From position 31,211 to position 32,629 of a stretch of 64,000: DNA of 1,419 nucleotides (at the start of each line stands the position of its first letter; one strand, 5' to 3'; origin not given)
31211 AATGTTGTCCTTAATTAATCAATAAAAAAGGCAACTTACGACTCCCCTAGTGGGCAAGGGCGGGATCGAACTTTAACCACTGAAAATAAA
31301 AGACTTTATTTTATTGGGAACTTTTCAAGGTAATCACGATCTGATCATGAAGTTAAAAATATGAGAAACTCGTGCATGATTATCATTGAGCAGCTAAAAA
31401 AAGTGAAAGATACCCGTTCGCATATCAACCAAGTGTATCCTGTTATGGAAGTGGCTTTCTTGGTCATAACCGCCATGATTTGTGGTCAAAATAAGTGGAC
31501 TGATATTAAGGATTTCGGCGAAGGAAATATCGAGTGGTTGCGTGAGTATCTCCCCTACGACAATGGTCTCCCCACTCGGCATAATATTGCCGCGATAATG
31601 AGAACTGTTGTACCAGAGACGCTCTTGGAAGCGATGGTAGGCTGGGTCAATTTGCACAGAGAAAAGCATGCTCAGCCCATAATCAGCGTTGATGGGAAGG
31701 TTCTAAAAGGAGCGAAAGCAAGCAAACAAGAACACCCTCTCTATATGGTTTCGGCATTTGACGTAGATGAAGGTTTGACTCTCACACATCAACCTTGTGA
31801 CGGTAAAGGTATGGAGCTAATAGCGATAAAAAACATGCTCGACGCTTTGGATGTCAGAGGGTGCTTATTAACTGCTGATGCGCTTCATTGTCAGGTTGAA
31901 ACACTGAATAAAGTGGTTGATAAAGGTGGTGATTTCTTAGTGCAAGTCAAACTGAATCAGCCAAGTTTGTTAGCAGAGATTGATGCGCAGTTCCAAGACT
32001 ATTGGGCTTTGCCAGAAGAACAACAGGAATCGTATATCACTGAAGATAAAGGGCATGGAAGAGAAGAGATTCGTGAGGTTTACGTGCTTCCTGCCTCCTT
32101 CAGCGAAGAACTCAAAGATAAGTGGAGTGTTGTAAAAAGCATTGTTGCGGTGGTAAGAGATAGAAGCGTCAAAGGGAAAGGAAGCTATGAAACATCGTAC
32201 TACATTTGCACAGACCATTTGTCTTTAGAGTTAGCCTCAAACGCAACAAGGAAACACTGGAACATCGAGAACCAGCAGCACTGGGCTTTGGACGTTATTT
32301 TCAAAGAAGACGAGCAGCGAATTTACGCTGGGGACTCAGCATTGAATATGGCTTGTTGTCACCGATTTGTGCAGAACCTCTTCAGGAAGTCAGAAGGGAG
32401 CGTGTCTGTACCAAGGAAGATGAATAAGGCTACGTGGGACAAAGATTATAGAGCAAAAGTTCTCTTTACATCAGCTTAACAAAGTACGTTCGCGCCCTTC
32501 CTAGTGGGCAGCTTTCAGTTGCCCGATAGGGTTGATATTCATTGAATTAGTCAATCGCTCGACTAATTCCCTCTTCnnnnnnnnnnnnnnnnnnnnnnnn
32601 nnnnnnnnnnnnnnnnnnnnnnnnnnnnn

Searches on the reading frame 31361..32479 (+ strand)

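Call 6: search_protein_families(library=pfam, proteins=[window:31361-32479:+], max_evalue=0.01)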
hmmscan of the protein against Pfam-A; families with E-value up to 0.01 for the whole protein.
window:31361-32479:+ (372 aa): 2 families
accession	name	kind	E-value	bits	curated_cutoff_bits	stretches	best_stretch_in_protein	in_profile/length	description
PF13808.11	DDE_Tnp_1_assoc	-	1.5e-19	70.3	32.3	1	10-96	2-88/88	DDE_Tnp_1-associated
PF01609.27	DDE_Tnp_1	-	2.7e-14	53.8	23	1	105-331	4-191/200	Transposase DDE domain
